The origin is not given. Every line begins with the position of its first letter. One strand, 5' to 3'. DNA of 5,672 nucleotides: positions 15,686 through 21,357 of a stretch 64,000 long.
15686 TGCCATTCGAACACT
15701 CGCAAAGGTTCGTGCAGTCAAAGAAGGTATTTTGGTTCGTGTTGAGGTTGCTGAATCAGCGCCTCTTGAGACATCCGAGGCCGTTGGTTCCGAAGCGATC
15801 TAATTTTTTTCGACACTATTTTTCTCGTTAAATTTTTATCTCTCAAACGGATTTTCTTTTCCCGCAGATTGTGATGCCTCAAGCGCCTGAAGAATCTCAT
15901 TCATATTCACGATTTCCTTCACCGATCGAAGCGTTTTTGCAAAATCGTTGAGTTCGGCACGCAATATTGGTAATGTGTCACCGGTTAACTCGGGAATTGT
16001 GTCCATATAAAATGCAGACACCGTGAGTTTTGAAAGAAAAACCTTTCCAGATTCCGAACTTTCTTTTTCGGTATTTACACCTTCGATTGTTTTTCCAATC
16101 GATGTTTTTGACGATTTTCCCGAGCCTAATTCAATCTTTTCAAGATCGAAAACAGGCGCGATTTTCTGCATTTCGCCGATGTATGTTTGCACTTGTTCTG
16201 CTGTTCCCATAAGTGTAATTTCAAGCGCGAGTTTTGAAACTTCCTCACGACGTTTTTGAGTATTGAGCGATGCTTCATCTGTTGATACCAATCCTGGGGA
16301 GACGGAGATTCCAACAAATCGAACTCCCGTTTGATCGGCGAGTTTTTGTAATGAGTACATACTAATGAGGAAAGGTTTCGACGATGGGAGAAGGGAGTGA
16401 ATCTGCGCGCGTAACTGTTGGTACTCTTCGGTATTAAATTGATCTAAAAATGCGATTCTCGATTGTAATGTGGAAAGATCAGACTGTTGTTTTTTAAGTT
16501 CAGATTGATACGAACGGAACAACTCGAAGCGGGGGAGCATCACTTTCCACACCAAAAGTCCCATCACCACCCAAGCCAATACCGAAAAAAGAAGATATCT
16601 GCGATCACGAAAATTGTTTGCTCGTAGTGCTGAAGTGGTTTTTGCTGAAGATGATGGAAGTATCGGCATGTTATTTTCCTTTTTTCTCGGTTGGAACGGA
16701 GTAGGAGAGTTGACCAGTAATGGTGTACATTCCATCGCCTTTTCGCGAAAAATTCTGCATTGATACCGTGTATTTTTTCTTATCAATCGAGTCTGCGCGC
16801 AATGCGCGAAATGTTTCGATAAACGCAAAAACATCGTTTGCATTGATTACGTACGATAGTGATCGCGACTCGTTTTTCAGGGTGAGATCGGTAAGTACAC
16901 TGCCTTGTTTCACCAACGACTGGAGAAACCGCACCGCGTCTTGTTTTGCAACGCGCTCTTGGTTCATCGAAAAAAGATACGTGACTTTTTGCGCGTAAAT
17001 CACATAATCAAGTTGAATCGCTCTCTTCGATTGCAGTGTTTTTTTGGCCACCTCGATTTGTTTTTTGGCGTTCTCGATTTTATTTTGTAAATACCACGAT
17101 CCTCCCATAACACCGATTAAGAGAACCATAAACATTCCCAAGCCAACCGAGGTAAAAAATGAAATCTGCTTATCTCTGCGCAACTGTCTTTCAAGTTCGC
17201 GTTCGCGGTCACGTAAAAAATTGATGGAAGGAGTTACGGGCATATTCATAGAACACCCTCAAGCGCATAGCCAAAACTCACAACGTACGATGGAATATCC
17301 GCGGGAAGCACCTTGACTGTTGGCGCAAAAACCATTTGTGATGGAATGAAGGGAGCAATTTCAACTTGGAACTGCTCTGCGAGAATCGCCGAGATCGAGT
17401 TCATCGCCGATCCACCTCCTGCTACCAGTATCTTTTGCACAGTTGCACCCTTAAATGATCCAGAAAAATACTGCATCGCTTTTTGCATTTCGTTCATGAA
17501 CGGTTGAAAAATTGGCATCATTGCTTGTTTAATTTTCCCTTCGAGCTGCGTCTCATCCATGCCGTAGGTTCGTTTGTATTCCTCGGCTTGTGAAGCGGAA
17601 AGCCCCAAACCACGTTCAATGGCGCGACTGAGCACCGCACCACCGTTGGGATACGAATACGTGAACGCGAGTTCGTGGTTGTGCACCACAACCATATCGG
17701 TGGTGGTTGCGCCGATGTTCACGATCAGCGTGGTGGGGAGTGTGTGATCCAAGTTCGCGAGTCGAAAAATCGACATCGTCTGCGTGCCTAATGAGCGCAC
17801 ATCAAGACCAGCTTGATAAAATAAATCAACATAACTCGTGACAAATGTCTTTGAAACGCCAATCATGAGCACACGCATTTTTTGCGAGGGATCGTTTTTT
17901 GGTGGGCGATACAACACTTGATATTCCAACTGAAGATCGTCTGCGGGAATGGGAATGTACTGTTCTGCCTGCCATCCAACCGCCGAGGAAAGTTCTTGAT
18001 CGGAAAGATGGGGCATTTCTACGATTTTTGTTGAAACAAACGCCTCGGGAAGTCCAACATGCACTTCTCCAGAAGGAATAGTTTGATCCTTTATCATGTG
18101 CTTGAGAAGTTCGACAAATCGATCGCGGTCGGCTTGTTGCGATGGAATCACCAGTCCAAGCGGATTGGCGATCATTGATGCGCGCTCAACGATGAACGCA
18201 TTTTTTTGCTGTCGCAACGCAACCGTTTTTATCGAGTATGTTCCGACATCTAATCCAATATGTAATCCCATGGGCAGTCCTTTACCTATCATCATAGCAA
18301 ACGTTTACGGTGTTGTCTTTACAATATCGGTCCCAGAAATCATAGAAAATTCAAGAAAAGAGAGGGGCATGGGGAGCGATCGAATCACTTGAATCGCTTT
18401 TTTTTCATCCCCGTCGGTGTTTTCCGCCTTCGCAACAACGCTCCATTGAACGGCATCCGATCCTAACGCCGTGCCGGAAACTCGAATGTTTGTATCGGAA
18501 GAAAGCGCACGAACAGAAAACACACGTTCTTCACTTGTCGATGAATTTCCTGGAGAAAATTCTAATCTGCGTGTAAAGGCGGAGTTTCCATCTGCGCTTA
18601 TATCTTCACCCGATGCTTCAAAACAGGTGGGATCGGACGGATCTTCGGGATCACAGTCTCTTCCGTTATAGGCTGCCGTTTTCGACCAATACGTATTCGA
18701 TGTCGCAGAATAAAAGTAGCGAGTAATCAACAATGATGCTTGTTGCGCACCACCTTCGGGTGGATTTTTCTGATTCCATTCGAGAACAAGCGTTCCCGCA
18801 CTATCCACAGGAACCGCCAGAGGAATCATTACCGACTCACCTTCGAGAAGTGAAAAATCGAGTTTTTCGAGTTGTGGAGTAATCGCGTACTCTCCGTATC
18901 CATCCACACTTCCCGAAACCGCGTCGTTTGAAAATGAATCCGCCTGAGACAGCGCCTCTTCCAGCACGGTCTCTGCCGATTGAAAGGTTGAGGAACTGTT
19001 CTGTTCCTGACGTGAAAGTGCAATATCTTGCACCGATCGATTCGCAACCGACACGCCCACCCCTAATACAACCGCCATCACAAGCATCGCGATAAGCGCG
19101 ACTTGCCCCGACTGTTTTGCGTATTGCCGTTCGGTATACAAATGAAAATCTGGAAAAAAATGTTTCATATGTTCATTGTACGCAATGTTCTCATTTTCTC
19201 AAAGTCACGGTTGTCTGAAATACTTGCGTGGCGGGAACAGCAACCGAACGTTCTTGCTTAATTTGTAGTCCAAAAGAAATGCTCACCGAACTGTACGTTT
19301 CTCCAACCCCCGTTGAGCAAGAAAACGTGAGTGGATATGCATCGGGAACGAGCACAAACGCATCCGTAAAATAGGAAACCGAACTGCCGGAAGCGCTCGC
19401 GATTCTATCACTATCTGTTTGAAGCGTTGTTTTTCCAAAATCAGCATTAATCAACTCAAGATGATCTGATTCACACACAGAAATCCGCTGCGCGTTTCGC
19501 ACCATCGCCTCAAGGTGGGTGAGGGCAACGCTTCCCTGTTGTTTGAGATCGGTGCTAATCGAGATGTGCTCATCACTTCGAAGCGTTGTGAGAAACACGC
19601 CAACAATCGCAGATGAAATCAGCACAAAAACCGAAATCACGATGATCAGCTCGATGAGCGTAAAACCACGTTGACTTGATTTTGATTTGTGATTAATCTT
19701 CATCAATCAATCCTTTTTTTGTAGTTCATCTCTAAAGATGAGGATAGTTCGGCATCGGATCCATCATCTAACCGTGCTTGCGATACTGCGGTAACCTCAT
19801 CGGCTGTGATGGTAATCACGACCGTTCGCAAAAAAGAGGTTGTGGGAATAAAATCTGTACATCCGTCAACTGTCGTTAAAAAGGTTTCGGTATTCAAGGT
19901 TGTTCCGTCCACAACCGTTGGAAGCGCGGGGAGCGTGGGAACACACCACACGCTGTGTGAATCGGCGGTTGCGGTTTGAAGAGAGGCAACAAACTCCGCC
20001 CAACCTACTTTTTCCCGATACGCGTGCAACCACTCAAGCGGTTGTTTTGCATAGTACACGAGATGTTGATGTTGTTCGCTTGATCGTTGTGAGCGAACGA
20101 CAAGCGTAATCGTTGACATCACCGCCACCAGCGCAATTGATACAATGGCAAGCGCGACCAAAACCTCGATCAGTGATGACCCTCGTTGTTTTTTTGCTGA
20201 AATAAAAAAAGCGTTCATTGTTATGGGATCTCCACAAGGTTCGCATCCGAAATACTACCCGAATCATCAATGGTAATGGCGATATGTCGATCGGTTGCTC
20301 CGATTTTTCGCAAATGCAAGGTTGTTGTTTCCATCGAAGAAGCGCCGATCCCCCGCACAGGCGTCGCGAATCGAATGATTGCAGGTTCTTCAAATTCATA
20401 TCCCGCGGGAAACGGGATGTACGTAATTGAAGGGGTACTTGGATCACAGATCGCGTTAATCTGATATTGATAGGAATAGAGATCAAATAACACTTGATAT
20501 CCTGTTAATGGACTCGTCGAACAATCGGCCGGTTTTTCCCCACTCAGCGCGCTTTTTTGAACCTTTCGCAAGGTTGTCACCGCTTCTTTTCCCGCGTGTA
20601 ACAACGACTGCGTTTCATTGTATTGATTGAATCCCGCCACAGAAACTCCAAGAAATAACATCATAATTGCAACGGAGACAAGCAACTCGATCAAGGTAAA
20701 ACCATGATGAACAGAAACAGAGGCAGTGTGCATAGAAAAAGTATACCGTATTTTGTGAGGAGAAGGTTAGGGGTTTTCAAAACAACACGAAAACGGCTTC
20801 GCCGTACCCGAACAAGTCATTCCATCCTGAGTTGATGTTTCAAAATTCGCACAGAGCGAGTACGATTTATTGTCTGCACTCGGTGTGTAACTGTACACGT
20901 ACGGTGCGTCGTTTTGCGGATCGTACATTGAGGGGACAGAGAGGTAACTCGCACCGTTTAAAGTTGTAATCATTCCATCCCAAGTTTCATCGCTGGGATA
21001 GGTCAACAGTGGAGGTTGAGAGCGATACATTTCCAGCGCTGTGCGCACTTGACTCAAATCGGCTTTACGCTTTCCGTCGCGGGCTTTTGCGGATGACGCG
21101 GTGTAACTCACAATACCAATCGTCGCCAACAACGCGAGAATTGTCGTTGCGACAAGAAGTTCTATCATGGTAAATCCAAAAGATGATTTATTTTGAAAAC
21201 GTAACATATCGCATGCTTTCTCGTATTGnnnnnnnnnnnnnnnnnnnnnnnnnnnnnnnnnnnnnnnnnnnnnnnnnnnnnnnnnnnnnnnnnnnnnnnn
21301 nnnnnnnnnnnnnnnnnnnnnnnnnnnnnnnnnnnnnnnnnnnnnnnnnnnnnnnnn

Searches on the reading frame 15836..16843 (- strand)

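Call 7: search_protein_families(library=pfam, proteins=[window:15836-16843:-], max_evalue=0.1)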
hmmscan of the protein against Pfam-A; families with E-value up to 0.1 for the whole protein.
window:15836-16843:- (335 aa): 2 families
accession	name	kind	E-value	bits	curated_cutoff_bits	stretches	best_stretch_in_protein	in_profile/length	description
PF04612.17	T2SSM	-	0.028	15.1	27.8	1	74-155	9-90/160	Type II secretion system (T2SS), protein M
PF07600.16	DUF1564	-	0.072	13.2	25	0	109-172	9-72/167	Protein of unknown function (DUF1564)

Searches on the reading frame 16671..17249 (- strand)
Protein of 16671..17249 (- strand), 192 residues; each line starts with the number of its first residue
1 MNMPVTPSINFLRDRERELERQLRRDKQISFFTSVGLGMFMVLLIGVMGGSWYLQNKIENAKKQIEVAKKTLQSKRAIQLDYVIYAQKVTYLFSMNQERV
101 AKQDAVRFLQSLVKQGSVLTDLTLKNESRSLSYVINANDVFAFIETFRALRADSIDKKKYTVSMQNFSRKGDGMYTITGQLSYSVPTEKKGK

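Call 7: search_protein_families(library=pfam, proteins=[window:16671-17249:-], max_evalue=0.1)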
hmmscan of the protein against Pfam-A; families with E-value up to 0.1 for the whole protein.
window:16671-17249:- (192 aa): 2 families
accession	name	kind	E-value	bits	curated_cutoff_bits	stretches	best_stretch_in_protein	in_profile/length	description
PF03896.21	TRAP_alpha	-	0.036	13.7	24.7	1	26-77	118-170/180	Translocon-associated protein (TRAP), alpha subunit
PF23984.1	DUF7307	-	0.065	13.6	27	0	164-190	47-73/129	Pam3 gp33-like protein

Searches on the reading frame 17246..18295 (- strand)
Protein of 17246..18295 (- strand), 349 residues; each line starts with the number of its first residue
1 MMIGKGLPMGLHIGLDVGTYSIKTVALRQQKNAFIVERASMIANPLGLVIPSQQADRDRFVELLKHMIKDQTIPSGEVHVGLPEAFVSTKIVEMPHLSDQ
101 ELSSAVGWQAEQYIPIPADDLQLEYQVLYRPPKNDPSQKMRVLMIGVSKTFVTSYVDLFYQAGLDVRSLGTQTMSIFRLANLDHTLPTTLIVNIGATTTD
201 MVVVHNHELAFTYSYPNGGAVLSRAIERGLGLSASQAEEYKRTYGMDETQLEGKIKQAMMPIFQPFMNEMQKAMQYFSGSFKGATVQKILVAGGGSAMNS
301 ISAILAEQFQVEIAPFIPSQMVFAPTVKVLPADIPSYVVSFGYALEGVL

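Call 7: search_protein_families(library=pfam, proteins=[window:17246-18295:-], max_evalue=0.1)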
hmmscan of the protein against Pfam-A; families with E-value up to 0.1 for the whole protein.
window:17246-18295:- (349 aa): 6 families
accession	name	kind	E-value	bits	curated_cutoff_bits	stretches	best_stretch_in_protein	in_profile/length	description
PF11104.14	PilM_2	-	7e-44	150.6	27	1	14-347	1-339/340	Type IV pilus assembly protein PilM;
PF14450.12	FtsA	-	1.7e-11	45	31.8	1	191-317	2-111/127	Cell division protein FtsA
PF25216.1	Volactin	-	6.1e-06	26.4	35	1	181-311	160-293/321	Volactin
PF06723.19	MreB_Mbl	-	0.00025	20.4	27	0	253-313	240-301/327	MreB/Mbl protein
PF21522.3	MreB-like_C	-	0.047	14.7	27.8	0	191-297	1-115/123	Archaeal actin homologue MreB-like, C-terminal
PF13941.12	MutL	-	0.086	12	27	0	185-238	242-297/450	MutL protein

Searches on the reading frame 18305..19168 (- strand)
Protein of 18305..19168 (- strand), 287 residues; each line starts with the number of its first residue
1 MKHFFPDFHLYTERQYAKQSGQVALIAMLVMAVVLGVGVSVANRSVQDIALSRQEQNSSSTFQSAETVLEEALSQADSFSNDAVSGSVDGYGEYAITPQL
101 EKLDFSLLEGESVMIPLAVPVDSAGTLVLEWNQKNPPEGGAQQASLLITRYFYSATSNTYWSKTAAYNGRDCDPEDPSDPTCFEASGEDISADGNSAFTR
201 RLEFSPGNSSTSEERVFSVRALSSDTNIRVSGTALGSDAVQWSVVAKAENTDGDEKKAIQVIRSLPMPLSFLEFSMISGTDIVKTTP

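Call 7: search_protein_families(library=pfam, proteins=[window:18305-19168:-], max_evalue=0.1)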
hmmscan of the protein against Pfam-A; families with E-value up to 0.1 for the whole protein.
window:18305-19168:- (287 aa): 2 families
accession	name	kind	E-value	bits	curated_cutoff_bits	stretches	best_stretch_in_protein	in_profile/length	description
PF14341.11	PilX_N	-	0.0088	16.5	25.5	1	26-69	7-50/51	PilX N-terminal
PF23922.1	DUF7261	-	0.01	16.5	27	1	19-141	3-123/169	Family of unknown function (DUF7261)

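Call 9: search_protein_families(library=ncbifam, proteins=[window:18305-19168:-], max_evalue=1)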
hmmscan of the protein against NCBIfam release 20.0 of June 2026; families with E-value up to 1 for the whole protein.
window:18305-19168:- (287 aa): 1 family
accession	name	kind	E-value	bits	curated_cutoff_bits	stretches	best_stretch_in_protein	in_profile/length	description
TIGR02970.1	succ_dehyd_cytB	equivalog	0.12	12.6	52.3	1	2-37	84-119/120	succinate dehydrogenase, cytochrome b556 subunit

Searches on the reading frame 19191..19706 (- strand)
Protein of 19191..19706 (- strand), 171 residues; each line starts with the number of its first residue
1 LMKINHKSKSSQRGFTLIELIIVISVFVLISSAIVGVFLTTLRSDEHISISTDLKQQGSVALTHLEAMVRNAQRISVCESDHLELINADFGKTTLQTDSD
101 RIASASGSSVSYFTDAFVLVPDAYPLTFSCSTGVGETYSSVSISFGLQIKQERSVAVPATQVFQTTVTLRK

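Call 7: search_protein_families(library=pfam, proteins=[window:19191-19706:-], max_evalue=0.1)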
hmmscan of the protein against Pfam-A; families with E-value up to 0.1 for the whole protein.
window:19191-19706:- (171 aa): 1 family
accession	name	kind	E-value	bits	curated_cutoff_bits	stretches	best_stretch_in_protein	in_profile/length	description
PF07963.17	N_methyl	-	1.4e-06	28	21.2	1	10-34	2-26/27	Prokaryotic N-terminal methylation motif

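Call 9: search_protein_families(library=ncbifam, proteins=[window:19191-19706:-], max_evalue=1)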
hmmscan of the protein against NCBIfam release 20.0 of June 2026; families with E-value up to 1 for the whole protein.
window:19191-19706:- (171 aa): 14 families
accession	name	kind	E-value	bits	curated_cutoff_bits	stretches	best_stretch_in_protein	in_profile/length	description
TIGR02532.1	IV_pilin_GFxxxE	domain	4.7e-06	26.2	16.3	1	12-34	1-23/24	prepilin-type N-terminal cleavage/methylation domain-containing protein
NF041002.1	pilin_ComGF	equivalog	5.7e-05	23.4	80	1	12-76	1-62/139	competence type IV pilus minor pilin ComGF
NF041013.1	T4P_ComGE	equivalog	7.9e-05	22.7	49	1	12-77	3-69/83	competence type IV pilus minor pilin ComGE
TIGR01711.1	gspJ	equivalog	8.1e-05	22.5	64.85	1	13-76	1-64/192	type II secretion system minor pseudopilin GspJ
NF007800.0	PRK10506.1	equivalog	0.00041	20.2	158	1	7-73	3-62/163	prepilin peptidase-dependent protein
TIGR01708.2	typeII_sec_gspH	equivalog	0.00064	19.8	80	1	12-39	1-28/169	type II secretion system minor pseudopilin GspH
NF007862.0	PRK10574.1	equivalog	0.00074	19.7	138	1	11-42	3-34/145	prepilin peptidase-dependent pilin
NF038304.1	EPS_HpsC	equivalog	0.00087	18.9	200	1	5-87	13-93/318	hormogonium polysaccharide secretion pseudopilin HpsC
NF041775.1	typeIV_PilA_Myxo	equivalog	0.0074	16.3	400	1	11-41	9-39/214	type IV pilin protein PilA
NF007660.0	PRK10332.1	equivalog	0.017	15.6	86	1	8-49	4-45/107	prepilin-type N-terminal cleavage/methylation domain-containing protein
NF040982.1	ComGD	equivalog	0.017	15.5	70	1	12-71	1-58/139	competence type IV pilus minor pilin ComGD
TIGR01710.1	typeII_sec_gspG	equivalog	0.025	14.6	88.85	1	13-56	1-44/134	type II secretion system major pseudopilin GspG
TIGR02596.1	TIGR02596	subfamily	0.025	14.6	70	1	15-71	1-55/196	Verru_Chthon cassette protein D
NF007848.0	PRK10557.1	equivalog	0.092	12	120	1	6-46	4-43/192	prepilin peptidase-dependent protein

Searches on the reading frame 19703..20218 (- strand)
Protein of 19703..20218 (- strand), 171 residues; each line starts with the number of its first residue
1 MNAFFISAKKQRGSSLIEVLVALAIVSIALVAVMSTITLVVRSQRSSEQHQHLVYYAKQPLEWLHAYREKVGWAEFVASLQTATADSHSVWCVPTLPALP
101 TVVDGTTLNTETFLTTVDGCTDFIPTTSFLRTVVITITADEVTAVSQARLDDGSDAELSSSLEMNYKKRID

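Call 7: search_protein_families(library=pfam, proteins=[window:19703-20218:-], max_evalue=0.1)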
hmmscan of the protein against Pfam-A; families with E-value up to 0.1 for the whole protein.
window:19703-20218:- (171 aa): 3 families
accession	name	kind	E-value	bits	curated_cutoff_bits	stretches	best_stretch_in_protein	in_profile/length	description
PF07963.17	N_methyl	-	1e-07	31.6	21.2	1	9-34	2-27/27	Prokaryotic N-terminal methylation motif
PF00747.22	Viral_DNA_bp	-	0.0056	14.4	25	1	49-148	3-103/1126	ssDNA binding protein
PF11857.13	DUF3377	-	0.083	13.3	26.5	0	9-63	22-71/72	Domain of unknown function (DUF3377)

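Call 9: search_protein_families(library=ncbifam, proteins=[window:19703-20218:-], max_evalue=1)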
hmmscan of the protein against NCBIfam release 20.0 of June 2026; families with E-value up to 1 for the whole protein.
window:19703-20218:- (171 aa): 19 families
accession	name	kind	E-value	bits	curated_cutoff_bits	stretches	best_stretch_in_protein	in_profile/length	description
TIGR02523.1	type_IV_pilV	equivalog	3.6e-07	30.7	52.2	1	11-72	1-62/139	type IV pilus modification protein PilV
NF007800.0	PRK10506.1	equivalog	2.6e-06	27.4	158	1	7-93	4-81/163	prepilin peptidase-dependent protein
NF041013.1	T4P_ComGE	equivalog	2.7e-06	27.4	49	1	9-58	1-50/83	competence type IV pilus minor pilin ComGE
NF047828.1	T3SSXpsI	equivalog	9.4e-06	25.7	150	1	11-61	1-51/132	type II secretion system protein XpsI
TIGR01707.1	gspI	equivalog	1.3e-05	25.6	44.35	1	13-42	1-30/101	type II secretion system minor pseudopilin GspI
TIGR02532.1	IV_pilin_GFxxxE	domain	3.9e-05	23.3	16.3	1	15-34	5-24/24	prepilin-type N-terminal cleavage/methylation domain-containing protein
NF007848.0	PRK10557.1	equivalog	7.8e-05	22.1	120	1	8-57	7-56/192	prepilin peptidase-dependent protein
NF007660.0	PRK10332.1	equivalog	0.00064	20.2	86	1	7-90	4-84/107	prepilin-type N-terminal cleavage/methylation domain-containing protein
NF037980.1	T2SS_GspK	equivalog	0.0022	17.6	130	1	11-63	1-53/307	type II secretion system minor pseudopilin GspK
TIGR01708.2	typeII_sec_gspH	equivalog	0.0028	17.7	80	1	11-54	1-44/169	type II secretion system minor pseudopilin GspH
NF041002.1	pilin_ComGF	equivalog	0.0098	16.1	80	1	12-51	2-41/139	competence type IV pilus minor pilin ComGF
NF007862.0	PRK10574.1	equivalog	0.011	15.9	138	1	9-29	2-22/145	prepilin peptidase-dependent pilin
TIGR02598.1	TIGR02598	subfamily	0.027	14.7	51.4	1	14-50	2-38/151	Verru_Chthon cassette protein B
NF005175.0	PRK06654.1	equivalog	0.027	14.2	218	1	20-87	36-98/181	flagellar basal body-associated protein FliL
NF041775.1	typeIV_PilA_Myxo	equivalog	0.077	13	400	1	10-58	9-58/214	type IV pilin protein PilA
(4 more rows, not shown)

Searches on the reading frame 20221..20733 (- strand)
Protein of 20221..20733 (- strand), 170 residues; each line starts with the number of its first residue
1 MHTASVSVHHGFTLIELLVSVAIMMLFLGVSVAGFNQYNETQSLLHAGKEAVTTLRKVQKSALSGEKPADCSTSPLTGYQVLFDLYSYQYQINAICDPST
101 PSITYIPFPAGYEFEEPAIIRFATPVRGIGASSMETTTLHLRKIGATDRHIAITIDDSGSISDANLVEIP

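Call 7: search_protein_families(library=pfam, proteins=[window:20221-20733:-], max_evalue=0.1)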
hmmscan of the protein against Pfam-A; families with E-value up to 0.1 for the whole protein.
window:20221-20733:- (170 aa): 2 families
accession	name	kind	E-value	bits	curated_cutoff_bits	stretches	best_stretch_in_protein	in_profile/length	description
PF07963.17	N_methyl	-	7e-07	29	21.2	1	9-30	4-25/27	Prokaryotic N-terminal methylation motif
PF11200.13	DUF2981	-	0.048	13.6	27.2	1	40-90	281-325/352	Protein of unknown function (DUF2981)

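Call 9: search_protein_families(library=ncbifam, proteins=[window:20221-20733:-], max_evalue=1)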
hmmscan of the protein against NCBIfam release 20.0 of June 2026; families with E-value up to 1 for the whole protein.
window:20221-20733:- (170 aa): 17 families
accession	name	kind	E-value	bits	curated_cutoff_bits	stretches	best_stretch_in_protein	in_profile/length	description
NF007800.0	PRK10506.1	equivalog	8.5e-07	28.9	158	1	6-63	5-62/163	prepilin peptidase-dependent protein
TIGR02532.1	IV_pilin_GFxxxE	domain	0.0001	22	16.3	1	10-24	2-16/24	prepilin-type N-terminal cleavage/methylation domain-containing protein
TIGR01708.2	typeII_sec_gspH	equivalog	0.00011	22.2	80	1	9-62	1-54/169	type II secretion system minor pseudopilin GspH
TIGR02596.1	TIGR02596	subfamily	0.00018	21.6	70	1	12-53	1-42/196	Verru_Chthon cassette protein D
NF007862.0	PRK10574.1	equivalog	0.00039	20.6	138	1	9-73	4-68/145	prepilin peptidase-dependent pilin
NF040982.1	ComGD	equivalog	0.00048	20.5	70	1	10-70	2-62/139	competence type IV pilus minor pilin ComGD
NF041002.1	pilin_ComGF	equivalog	0.00071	19.8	80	1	10-44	2-36/139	competence type IV pilus minor pilin ComGF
NF041013.1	T4P_ComGE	equivalog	0.0018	18.3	49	1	11-59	5-53/83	competence type IV pilus minor pilin ComGE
TIGR02599.1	TIGR02599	subfamily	0.0032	16.8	256.5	1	11-43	1-33/361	Verru_Chthon cassette protein C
NF041775.1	typeIV_PilA_Myxo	equivalog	0.0051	16.8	400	1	10-64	11-64/214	type IV pilin protein PilA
NF040999.1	pilin_ComGC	equivalog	0.016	15.4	75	1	10-63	2-53/84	competence type IV pilus major pilin ComGC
TIGR01711.1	gspJ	equivalog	0.017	15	64.85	1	11-60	2-48/192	type II secretion system minor pseudopilin GspJ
TIGR01707.1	gspI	equivalog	0.069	13.7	44.35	1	11-30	1-20/101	type II secretion system minor pseudopilin GspI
NF047827.1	T3SSXpsH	equivalog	0.071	12.9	160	1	11-69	2-60/145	type II secretion system protein XpsH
TIGR01710.1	typeII_sec_gspG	equivalog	0.092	12.8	88.85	1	10-37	1-29/134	type II secretion system major pseudopilin GspG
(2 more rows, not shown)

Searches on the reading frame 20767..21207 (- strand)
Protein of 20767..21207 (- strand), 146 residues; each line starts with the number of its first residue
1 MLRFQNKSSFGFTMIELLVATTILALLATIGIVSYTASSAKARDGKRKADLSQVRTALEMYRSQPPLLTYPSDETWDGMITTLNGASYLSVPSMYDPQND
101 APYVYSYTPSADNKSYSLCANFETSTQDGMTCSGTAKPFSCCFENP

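Call 7: search_protein_families(library=pfam, proteins=[window:20767-21207:-], max_evalue=0.1)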
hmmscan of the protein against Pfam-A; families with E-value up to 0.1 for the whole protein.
window:20767-21207:- (146 aa): 2 families
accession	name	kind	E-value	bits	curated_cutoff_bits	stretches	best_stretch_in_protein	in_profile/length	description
PF07963.17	N_methyl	-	1.9e-06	27.6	21.2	1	7-30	2-25/27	Prokaryotic N-terminal methylation motif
PF08334.16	T2SSG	-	0.05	14.1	21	1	37-119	4-88/108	Type II secretion system (T2SS), protein G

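Call 9: search_protein_families(library=ncbifam, proteins=[window:20767-21207:-], max_evalue=1)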
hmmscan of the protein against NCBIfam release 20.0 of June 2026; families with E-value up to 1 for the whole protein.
window:20767-21207:- (146 aa): 16 families
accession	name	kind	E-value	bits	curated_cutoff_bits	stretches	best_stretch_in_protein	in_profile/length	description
TIGR01710.1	typeII_sec_gspG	equivalog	2.1e-09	37.5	88.85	1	11-75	2-64/134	type II secretion system major pseudopilin GspG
TIGR02532.1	IV_pilin_GFxxxE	domain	1.9e-05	24.3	16.3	1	11-32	3-24/24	prepilin-type N-terminal cleavage/methylation domain-containing protein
NF007862.0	PRK10574.1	equivalog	2.2e-05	24.6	138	1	10-43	5-38/145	prepilin peptidase-dependent pilin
NF041775.1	typeIV_PilA_Myxo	equivalog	0.0001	22.3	400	1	6-61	7-62/214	type IV pilin protein PilA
NF041013.1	T4P_ComGE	equivalog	0.00019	21.5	49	1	11-54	5-48/83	competence type IV pilus minor pilin ComGE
TIGR02599.1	TIGR02599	subfamily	0.00088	18.6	256.5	1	11-105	1-95/361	Verru_Chthon cassette protein C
NF007800.0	PRK10506.1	equivalog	0.0011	18.8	158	1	6-43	5-42/163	prepilin peptidase-dependent protein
TIGR01708.2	typeII_sec_gspH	equivalog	0.0084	16.1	80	1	11-44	3-36/169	type II secretion system minor pseudopilin GspH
NF006453.0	PRK08808.1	equivalog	0.014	14.4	295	1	7-59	4-56/211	type II secretion system protein J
TIGR01707.1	gspI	equivalog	0.019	15.5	44.35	1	11-41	1-30/101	type II secretion system minor pseudopilin GspI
NF038304.1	EPS_HpsC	equivalog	0.026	14.1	200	1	5-32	16-42/318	hormogonium polysaccharide secretion pseudopilin HpsC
TIGR01711.1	gspJ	equivalog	0.032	14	64.85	1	11-29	2-20/192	type II secretion system minor pseudopilin GspJ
TIGR02523.1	type_IV_pilV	equivalog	0.042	14.3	52.2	1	11-42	3-30/139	type IV pilus modification protein PilV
NF047828.1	T3SSXpsI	equivalog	0.1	12.6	150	1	11-49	3-43/132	type II secretion system protein XpsI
NF040999.1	pilin_ComGC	equivalog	0.11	12.7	75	1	11-62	3-54/84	competence type IV pilus major pilin ComGC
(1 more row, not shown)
